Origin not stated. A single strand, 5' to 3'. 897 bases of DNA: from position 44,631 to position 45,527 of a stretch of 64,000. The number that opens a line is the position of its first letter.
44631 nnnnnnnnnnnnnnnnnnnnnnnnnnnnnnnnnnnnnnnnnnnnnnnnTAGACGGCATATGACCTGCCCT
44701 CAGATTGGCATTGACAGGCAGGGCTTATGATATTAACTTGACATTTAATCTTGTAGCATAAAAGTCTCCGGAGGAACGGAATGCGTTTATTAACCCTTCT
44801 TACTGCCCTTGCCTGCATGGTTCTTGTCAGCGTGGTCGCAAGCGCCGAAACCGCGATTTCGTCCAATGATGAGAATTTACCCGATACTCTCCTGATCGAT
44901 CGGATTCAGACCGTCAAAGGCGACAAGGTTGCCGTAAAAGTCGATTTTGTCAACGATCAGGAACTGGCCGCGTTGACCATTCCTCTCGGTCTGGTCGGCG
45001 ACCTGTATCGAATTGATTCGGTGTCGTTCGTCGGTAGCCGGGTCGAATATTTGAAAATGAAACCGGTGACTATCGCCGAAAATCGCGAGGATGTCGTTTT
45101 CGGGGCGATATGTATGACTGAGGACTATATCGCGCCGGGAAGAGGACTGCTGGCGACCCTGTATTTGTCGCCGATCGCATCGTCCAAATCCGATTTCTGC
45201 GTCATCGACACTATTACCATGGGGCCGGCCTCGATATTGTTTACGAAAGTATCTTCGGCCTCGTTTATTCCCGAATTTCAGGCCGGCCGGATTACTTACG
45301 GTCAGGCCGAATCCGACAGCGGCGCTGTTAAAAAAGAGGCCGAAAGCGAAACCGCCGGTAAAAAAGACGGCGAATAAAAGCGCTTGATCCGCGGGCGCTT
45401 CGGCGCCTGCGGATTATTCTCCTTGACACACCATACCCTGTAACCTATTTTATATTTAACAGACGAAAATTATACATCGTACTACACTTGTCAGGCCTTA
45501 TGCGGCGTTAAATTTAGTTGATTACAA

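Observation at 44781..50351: Non-cellulolytic cohesin-dockerin surface system: cohesin genes clustered with dockerin-tagged cargoes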

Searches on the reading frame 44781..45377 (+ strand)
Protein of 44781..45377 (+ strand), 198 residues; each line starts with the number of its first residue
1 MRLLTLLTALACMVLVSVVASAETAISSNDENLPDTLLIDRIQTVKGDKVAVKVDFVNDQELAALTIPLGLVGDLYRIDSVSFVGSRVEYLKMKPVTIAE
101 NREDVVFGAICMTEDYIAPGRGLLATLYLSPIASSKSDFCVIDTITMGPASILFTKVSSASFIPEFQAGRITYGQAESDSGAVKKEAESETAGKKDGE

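Call 5: search_protein_families(library=pfam, proteins=[window:44781-45377:+], max_evalue=1)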
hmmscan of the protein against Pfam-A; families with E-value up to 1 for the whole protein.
window:44781-45377:+ (198 aa): 1 family
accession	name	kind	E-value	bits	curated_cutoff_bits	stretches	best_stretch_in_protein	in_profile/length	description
PF11990.13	DUF3487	-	0.18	12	27.8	0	101-155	11-60/114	Protein of unknown function (DUF3487)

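Call 6: search_protein_families(library=ncbifam, proteins=[window:44781-45377:+], max_evalue=1)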
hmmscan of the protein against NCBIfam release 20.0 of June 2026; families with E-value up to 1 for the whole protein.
window:44781-45377:+ (198 aa): 0 families

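Call 8: search_solved_structures(query=window:44781-45377:+, max_evalue=10, show_alignments=2)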
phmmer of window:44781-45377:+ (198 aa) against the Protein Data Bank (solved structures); distinct sequences matched with E-value up to 10: 0.

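Call 10: find_homologous_proteins(query=window:44781-45377:+, max_evalue=0.001)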
Query window:44781-45377:+ (198 aa): 55 proteins with E <= 0.001 among 943 candidates.
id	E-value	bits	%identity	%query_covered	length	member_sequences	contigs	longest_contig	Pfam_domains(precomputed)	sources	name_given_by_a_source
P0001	1.5e-112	391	93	100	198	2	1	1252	-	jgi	jgi:hypothetical protein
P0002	1.1e-76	275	68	99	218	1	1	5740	-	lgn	-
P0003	4.6e-74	266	66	98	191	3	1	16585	-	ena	-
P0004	1.3e-73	265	66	99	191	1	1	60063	-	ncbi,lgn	-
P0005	1.2e-72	261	66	99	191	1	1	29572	-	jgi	-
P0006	1.3e-72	261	65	98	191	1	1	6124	-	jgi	-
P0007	6.2e-71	256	66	87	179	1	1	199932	-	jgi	jgi:hypothetical protein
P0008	4.0e-70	253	71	81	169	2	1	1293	-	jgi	-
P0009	1.7e-68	248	63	99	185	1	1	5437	-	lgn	-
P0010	1.3e-67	245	69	85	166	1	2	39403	-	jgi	jgi:hypothetical protein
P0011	3.9e-67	243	61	99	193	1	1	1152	-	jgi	jgi:hypothetical protein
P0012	4.9e-64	233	60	100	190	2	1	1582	-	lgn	-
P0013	6.2e-64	233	64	85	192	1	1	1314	-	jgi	jgi:hypothetical protein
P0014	6.4e-64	233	65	86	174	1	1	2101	-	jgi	jgi:hypothetical protein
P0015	2.4e-62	228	60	100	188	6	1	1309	-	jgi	jgi:hypothetical protein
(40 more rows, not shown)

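Call 14: search_solved_structures(query=A1, max_evalue=10, show_alignments=3)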
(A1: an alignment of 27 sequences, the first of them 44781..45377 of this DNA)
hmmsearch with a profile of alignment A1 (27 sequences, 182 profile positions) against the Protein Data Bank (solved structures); distinct sequences matched with E-value up to 10: 1.
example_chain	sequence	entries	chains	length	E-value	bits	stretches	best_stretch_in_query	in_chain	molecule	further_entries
3e8p_A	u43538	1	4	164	1.9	10.8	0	91-120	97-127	uncharacterized protein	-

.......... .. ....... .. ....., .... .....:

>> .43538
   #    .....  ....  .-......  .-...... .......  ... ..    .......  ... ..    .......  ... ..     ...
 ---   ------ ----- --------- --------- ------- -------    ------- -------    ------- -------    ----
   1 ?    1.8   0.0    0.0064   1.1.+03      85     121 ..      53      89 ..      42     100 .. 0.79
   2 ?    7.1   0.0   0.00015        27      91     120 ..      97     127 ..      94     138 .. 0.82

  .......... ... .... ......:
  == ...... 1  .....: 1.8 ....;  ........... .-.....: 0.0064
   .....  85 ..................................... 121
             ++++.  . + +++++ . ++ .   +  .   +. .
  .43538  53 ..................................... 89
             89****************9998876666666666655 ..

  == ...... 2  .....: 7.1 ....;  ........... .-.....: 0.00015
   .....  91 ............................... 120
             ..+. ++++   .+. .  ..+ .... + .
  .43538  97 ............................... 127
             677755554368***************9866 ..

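Call 15: find_related_loci(query=A1, collection=genome_contigs, flank=8000)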
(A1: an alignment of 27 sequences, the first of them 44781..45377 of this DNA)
Query A1 (198 aa) in genome_contigs; peptide patterns used: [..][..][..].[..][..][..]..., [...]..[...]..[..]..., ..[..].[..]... (x = any residue, [..] = any of these).
90 stretches matched a pattern; 27 encode a relative of the query (tblastn E <= 1e-3); 27 distinct loci.
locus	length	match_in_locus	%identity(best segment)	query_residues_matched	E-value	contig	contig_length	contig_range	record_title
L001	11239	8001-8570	66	1-196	6e-83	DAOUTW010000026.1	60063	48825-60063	MAG TPA_asm: Candidatus Zixiibacteriota bacterium isolate CSMAG_807 CSMAG_807_k141_232271_length_60063_cov_11.0201, whol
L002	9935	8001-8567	53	4-197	9e-59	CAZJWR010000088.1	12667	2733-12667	MAG TPA_asm: uncultured Ignavibacteriales bacterium isolate SRP214966_co4_518 genome assembly, contig: NODE_4993_length_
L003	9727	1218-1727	56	1-176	2e-56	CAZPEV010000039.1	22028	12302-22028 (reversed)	MAG TPA_asm: uncultured Ignavibacteriales bacterium isolate binchicken_co261_18 genome assembly, contig: NODE_104_length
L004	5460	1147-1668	51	2-176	5e-54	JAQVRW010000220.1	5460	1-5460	MAG: Candidatus Zixiibacteriota bacterium isolate STF1_26 NODE_58848_length_5460_cov_2.416651_Sandtown_F1, whole genome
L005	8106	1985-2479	50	1-171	1e-53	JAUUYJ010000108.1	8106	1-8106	MAG: Candidatus Zixiibacteriota bacterium isolate CSMAG_164 CSMAG_164_k127_9306902_length_8106_cov_18.6446, whole genome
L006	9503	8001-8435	57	27-172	4e-51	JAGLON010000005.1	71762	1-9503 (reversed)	MAG: Candidatus Zixiibacteriota bacterium isolate RS_7_36 ROV157_7.bin.36.fa_5, whole genome shotgun sequence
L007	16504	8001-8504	50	2-172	2e-50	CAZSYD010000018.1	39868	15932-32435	MAG TPA_asm: uncultured Ignavibacteriales bacterium isolate binchicken_co228_521 genome assembly, contig: NODE_1125_leng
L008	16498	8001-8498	52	1-171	6e-47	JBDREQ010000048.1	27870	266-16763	MAG: Candidatus Zixiibacteriota bacterium isolate MEGAHIT-group-1.322 k141_12873069, whole genome shotgun sequence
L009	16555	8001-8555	47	1-190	2e-45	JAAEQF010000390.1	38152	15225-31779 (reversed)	MAG: FCB group bacterium isolate Gpa_11 GpaG_CONTIG2208297, whole genome shotgun sequence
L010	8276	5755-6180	43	35-174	1e-33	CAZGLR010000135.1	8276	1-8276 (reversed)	MAG TPA_asm: uncultured Ignavibacteriales bacterium isolate SRP141376_co3_444 genome assembly, contig: NODE_23311_length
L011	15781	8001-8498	37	6-175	5e-26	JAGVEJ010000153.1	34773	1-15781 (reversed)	MAG: Candidatus Zixiibacteriota bacterium isolate DeMMO2_6 c_000000058033, whole genome shotgun sequence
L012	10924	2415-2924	34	2-178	1e-24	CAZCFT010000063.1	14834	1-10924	MAG TPA_asm: uncultured Ignavibacteriaceae bacterium isolate SRP118108_co4_512 genome assembly, contig: NODE_3448_length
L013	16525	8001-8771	39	33-180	1e-19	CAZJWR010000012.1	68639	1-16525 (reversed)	MAG TPA_asm: uncultured Ignavibacteriales bacterium isolate SRP214966_co4_518 genome assembly, contig: NODE_169_length_6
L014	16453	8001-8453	36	28-177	6e-25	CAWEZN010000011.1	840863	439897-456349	MAG: uncultured candidate division Zixibacteria bacterium isolate MFD05942.bin.2.353 genome assembly, contig: contig_483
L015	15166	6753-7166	30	35-171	7e-15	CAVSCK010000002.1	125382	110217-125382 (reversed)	MAG: uncultured bacterium isolate MFD05942.bin.1.428 genome assembly, contig: contig_128268, whole genome shotgun sequen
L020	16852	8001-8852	32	32-180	7e-13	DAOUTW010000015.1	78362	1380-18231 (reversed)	MAG TPA_asm: Candidatus Zixiibacteriota bacterium isolate CSMAG_807 CSMAG_807_k141_702507_length_78362_cov_10.9988, whol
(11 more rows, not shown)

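Call 19: predict_structure(alignment_id=A1)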
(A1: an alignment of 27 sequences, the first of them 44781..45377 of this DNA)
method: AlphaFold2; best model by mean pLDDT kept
length: 198 residues; sequences in the alignment: 27
mean_pLDDT: 79.1   pTM: 0.68
mean pLDDT of the five models: 79.1, 79.0, 77.3, 75.3, 71.4
residues with pLDDT >= 90: 103; 70-90: 41; 50-70: 22; < 50: 32
segments of 3 or more residues with pLDDT < 50: 19-29, 177-196
pLDDT, mean of each block of 10 residues (from residue 1): 76 58 45 84 94 94 92 95 94 93 93 85 96 92 72 83 90 63 34 42
secondary structure, 60 per line:
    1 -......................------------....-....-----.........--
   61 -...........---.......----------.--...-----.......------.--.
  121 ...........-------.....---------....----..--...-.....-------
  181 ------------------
elements in order: H2-23 E36-39 E41-44 E50-58 E62-72 E76-82 E96-98 E104-110 E120-131 E139-143 E153-156 E165-167 E169-173

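Call 21: search_protein_representatives(alignment_id=A1)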
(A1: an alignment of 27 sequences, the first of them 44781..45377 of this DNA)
Query: 27 sequences, 182 profile positions. Proteins with E-value up to 0.001 (for the whole library): 665; up to 1e-10: 318; up to 1e-30: 34. The best 150 are listed.
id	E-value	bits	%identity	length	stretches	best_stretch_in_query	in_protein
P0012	1.3e-81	288.4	-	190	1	1-179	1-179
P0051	2.0e-72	258.5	-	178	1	1-177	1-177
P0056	2.1e-63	229.1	-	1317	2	16-170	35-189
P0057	3.0e-61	222.1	-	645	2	4-169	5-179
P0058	1.7e-60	219.6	-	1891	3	5-171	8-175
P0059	1.1e-59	217.0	-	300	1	1-175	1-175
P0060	4.2e-55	202.0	-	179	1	1-173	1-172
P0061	1.0e-50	187.7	-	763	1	5-172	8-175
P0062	9.0e-50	184.7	-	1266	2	28-166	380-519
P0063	1.6e-48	180.6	-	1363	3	2-164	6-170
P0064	8.2e-45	168.5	-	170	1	1-169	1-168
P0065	8.4e-45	168.5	-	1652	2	19-170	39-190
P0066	3.9e-44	166.3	-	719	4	5-169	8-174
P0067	5.4e-44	165.8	-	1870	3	28-169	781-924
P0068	5.2e-40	152.8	-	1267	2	7-169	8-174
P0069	1.3e-38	148.3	-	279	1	3-174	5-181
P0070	1.1e-37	145.2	-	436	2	2-169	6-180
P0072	7.7e-36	139.3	-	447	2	2-168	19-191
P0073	2.9e-35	137.4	-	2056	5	27-169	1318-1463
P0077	4.9e-33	130.1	-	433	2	2-168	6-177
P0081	2.5e-32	127.8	-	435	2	5-168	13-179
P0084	6.8e-32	126.4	-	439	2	5-170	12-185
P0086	3.6e-31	124.0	-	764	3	20-170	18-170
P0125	2.1e-23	98.8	-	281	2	5-168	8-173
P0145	4.4e-21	91.2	-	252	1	27-161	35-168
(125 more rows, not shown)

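Call 22: fold_search(model_id=the predicted structure, library=pdb)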
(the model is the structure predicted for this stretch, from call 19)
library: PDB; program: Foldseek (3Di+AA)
matches with E <= 10: 1940; with E <= 0.001: 88
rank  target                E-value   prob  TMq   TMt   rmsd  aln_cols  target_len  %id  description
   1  6kgf_C                1.1e-08  1.00  0.58  0.76   3.3       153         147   14  Crystal structure of CaDoc0917(R16D)-CaCohA2 complex at pH 8.2 (released 2020-07-08)
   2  4ums                  1.6e-08  1.00  0.56  0.71   3.5       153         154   14  The crystal structure of the seventh ScaB type I cohesin from Pseudobacteroides cellulosolvens (released 2015-05-06)
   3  4dh2_C                1.8e-08  1.00  0.58  0.73   3.2       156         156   14  Crystal structure of Coh-OlpC(Cthe_0452)-Doc435(Cthe_0435) complex: A novel type I Cohesin-Dockerin complex from Clost (released 2012-11-28)
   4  4fl4_I                1.8e-08  1.00  0.59  0.39   2.8       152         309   18  Scaffoldin conformation and dynamics revealed by a ternary complex from the Clostridium thermocellum cellulosome (released 2012-06-27)
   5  4dh2_A                1.9e-08  1.00  0.60  0.74   3.1       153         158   14  Crystal structure of Coh-OlpC(Cthe_0452)-Doc435(Cthe_0435) complex: A novel type I Cohesin-Dockerin complex from Clost (released 2012-11-28)
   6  1aoh_A                3.0e-08  1.00  0.58  0.78   3.1       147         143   16  SINGLE COHESIN DOMAIN FROM THE SCAFFOLDING PROTEIN CIPA OF THE CLOSTRIDIUM THERMOCELLUM CELLULOSOME (released 1998-07-08)
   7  6kgc_A                3.3e-08  1.00  0.59  0.79   2.8       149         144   13  Crystal structure of CaDoc0917(R49D)-CaCohA2 complex at pH 5.4 (released 2020-07-08)
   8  3ul4_A                3.5e-08  1.00  0.60  0.82   2.5       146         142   14  Crystal structure of Coh-OlpA(Cthe_3080)-Doc918(Cthe_0918) complex: A novel type I Cohesin-Dockerin complex from Clost (released 2012-11-28)
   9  6kgf_A                3.7e-08  1.00  0.58  0.78   2.8       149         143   14  Crystal structure of CaDoc0917(R16D)-CaCohA2 complex at pH 8.2 (released 2020-07-08)
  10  5lxv_A                3.7e-08  1.00  0.55  0.63   5.0       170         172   14  Crystal structure of Ruminococcus flavefaciens scaffoldin C cohesin in complex with a dockerin from an uncharacterized (released 2016-10-19)
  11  5lxv_C                3.9e-08  1.00  0.55  0.62   5.0       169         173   14  Crystal structure of Ruminococcus flavefaciens scaffoldin C cohesin in complex with a dockerin from an uncharacterized (released 2016-10-19)
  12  4fl4_C                4.3e-08  1.00  0.59  0.39   2.9       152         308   17  Scaffoldin conformation and dynamics revealed by a ternary complex from the Clostridium thermocellum cellulosome (released 2012-06-27)
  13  4uyp_A                5.1e-08  1.00  0.60  0.80   2.5       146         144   17  High resolution structure of the third cohesin ScaC in complex with the ScaB dockerin with a mutation in the N-termina (released 2015-04-15)
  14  4uyp_C                6.0e-08  1.00  0.61  0.81   2.4       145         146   16  High resolution structure of the third cohesin ScaC in complex with the ScaB dockerin with a mutation in the N-termina (released 2015-04-15)
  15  3kcp_A                6.3e-08  1.00  0.58  0.39   2.8       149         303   18  Crystal structure of interacting Clostridium thermocellum multimodular components (released 2010-02-09)
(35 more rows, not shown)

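Call 24: search_protein_families(library=pfam, proteins=[P0056, P0058, P0062, P0063, P0073, P0057], max_evalue=0.01)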
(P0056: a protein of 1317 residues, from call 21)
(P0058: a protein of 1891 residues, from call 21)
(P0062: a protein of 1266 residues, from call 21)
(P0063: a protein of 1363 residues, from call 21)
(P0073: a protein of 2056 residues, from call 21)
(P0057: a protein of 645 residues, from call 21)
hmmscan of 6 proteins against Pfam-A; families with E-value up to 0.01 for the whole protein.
P0056 (1317 aa): 7 families
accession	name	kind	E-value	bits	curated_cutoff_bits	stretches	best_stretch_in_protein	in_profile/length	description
PF19190.6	BACON_2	-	1.3e-45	153.7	25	6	504-584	4-86/94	Viral BACON domain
PF22076.2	Cep192_D6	-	6e-11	42.9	35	0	708-771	4-66/101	Cep192 domain 6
PF22544.2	HYDIN_VesB_CFA65-like_Ig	-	7.3e-10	39.4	25.5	0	1057-1098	1-42/100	HYDIN/CFA65/VesB-like, Ig-like domain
PF13004.13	BACON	-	4.7e-06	26.9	25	0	536-593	2-58/61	Putative binding domain, N-terminal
PF00963.24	Cohesin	-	0.0004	21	24.1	1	1162-1208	4-52/139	Cohesin domain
PF21223.3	TPPII_Ig-like-1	-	0.002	18.9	27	0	764-799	77-112/117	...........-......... II, first Ig-like domain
PF24816.2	Ig_CFAP65__9th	-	0.0033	17.9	24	0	279-332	35-88/170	Cilia- and flagella-associated protein 65-like, Ig-like domain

P0058 (1891 aa): 16 families
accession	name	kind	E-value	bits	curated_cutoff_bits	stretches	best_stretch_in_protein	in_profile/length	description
PF19190.6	BACON_2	-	3.8e-75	248.3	25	9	1173-1234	19-85/94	Viral BACON domain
PF22076.2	Cep192_D6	-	3e-18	66.3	35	0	283-333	6-55/101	Cep192 domain 6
PF00963.24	Cohesin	-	8.8e-16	58.8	24.1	2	1670-1777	5-124/139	Cohesin domain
PF13004.13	BACON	-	4.8e-10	39.7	25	0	1188-1215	2-31/61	Putative binding domain, N-terminal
PF24816.2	Ig_CFAP65__9th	-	2.5e-07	31.3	24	0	677-732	34-90/170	Cilia- and flagella-associated protein 65-like, Ig-like domain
PF13860.13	FlgD_ig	-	1e-06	29.1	27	1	1819-1876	14-73/79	FlgD Ig-like domain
PF22544.2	HYDIN_VesB_CFA65-like_Ig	-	8.4e-06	26.4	25.5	0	1251-1306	1-58/100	HYDIN/CFA65/VesB-like, Ig-like domain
PF17210.9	SdrD_B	-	1.5e-05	25.5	29.7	1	1485-1539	9-66/112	SdrD B-like domain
PF14728.12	PTHB1_GAE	-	0.00018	22.4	27.4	0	1241-1292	19-70/88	PTHB1 GAE domain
PF22065.2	Cep192_D7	-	0.00022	21.5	27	0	695-736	6-47/125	Cep192 domain 7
PF13620.12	CarboxypepD_reg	-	0.00041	21.1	32.3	1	1489-1536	4-53/82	Carboxypeptidase regulatory-like domain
PF13585.12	CHU_C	-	0.00066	20.2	27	1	1818-1883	19-78/86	CHU_C Type IX secretion signal domain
PF13715.12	CarbopepD_reg_2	-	0.0021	18.5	32.2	1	1487-1536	1-49/88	CarboxypepD_reg-like domain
PF07610.17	DUF1573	-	0.0037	17.7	26.1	0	1254-1283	2-31/98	Protein of unknown function (DUF1573)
PF21310.3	OCRL-like_ASH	-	0.0045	17.6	27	0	1255-1282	1-28/109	Inositol polyphosphate 5-phosphatase OCRL-like, ASH domain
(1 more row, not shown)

P0062 (1266 aa): 9 families
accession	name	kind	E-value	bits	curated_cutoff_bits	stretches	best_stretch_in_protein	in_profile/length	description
PF19190.6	BACON_2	-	5e-24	84.5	25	3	179-235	3-62/94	Viral BACON domain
PF00963.24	Cohesin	-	7.1e-12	46.1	24.1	1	1042-1134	2-105/139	Cohesin domain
PF13860.13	FlgD_ig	-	2e-07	31.3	27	1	1199-1247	20-69/79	FlgD Ig-like domain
PF17210.9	SdrD_B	-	2.3e-05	25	29.7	1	868-916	18-69/112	SdrD B-like domain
PF13620.12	CarboxypepD_reg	-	7.3e-05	23.5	32.3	1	868-913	8-56/82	Carboxypeptidase regulatory-like domain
PF13585.12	CHU_C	-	0.00024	21.6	27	1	1191-1253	17-72/86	CHU_C Type IX secretion signal domain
PF18962.6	Por_Secre_tail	-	0.00029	21.5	27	1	1185-1261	3-72/75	Secretion system C-terminal sorting domain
PF22544.2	HYDIN_VesB_CFA65-like_Ig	-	0.00032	21.3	25.5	0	622-705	1-89/100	HYDIN/CFA65/VesB-like, Ig-like domain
PF00404.24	Dockerin_1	-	0.004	17.8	22.9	0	920-967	10-56/57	Dockerin type I domain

P0063 (1363 aa): 11 families
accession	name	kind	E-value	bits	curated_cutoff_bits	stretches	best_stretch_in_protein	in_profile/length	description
PF19190.6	BACON_2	-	2.2e-34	117.7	25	4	649-713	19-87/94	Viral BACON domain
PF00963.24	Cohesin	-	2e-13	51.2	24.1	1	1139-1243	1-117/139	Cohesin domain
PF13860.13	FlgD_ig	-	2.7e-07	30.9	27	1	1298-1347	22-72/79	FlgD Ig-like domain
PF13620.12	CarboxypepD_reg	-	7.7e-07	29.8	32.3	1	962-1014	1-57/82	Carboxypeptidase regulatory-like domain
PF22076.2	Cep192_D6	-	1.9e-06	28.4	35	0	185-250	7-67/101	Cep192 domain 6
PF13004.13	BACON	-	0.00028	21.2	25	0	665-718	3-56/61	Putative binding domain, N-terminal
PF18962.6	Por_Secre_tail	-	0.00038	21.1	27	0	1282-1360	3-74/75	Secretion system C-terminal sorting domain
PF13585.12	CHU_C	-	0.00048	20.6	27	1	1285-1354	14-77/86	CHU_C Type IX secretion signal domain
PF17210.9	SdrD_B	-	0.00077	20.1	29.7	1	980-1014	28-67/112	SdrD B-like domain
PF13715.12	CarbopepD_reg_2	-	0.0055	17.2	32.2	0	963-1012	1-51/88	CarboxypepD_reg-like domain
PF00404.24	Dockerin_1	-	0.0064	17.1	22.9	0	1017-1067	7-56/57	Dockerin type I domain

P0073 (2056 aa): 6 families
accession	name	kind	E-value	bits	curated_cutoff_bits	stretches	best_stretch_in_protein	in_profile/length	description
PF19190.6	BACON_2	-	6.7e-73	241.1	25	10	1010-1090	3-85/94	Viral BACON domain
PF22076.2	Cep192_D6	-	2.4e-13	50.6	35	0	391-459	3-67/101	Cep192 domain 6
PF18962.6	Por_Secre_tail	-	5e-06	27.2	27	0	1973-2046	2-67/75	Secretion system C-terminal sorting domain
PF00963.24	Cohesin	-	2.8e-05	24.8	24.1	0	1677-1813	3-139/139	Cohesin domain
PF24291.1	Ig_CFAP65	-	8.4e-05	22.8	27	0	714-741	21-48/121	Cilia- and flagella-associated protein 65-like, Ig-like domain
PF13860.13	FlgD_ig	-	0.00014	22.2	27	1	1987-2043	18-75/79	FlgD Ig-like domain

P0057 (645 aa): 6 families
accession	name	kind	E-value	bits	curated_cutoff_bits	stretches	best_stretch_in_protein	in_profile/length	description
PF18962.6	Por_Secre_tail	-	1.8e-09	38.2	27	1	562-642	2-74/75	Secretion system C-terminal sorting domain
PF19190.6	BACON_2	-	8.6e-09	35.7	25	1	184-272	2-92/94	Viral BACON domain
PF13860.13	FlgD_ig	-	3.8e-08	33.6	27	1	576-633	18-76/79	FlgD Ig-like domain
PF13585.12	CHU_C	-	1.2e-05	25.7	27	1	557-638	6-79/86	CHU_C Type IX secretion signal domain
PF22076.2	Cep192_D6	-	0.00067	20.3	35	1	184-283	4-93/101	Cep192 domain 6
PF13004.13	BACON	-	0.0084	16.5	25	1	218-245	2-30/61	Putative binding domain, N-terminal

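Call 33: find_encoding_contigs(protein=window:44781-45377:+, flank=10000, max_places=3)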
Protein window:44781-45377:+ (198 aa): 1 contig read that carries it; 1 place shown.
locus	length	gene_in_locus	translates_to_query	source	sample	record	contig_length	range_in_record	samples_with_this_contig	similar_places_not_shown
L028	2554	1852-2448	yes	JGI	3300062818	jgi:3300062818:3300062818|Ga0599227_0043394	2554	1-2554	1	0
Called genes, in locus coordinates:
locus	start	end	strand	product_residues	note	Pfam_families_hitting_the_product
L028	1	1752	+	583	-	?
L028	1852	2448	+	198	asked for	-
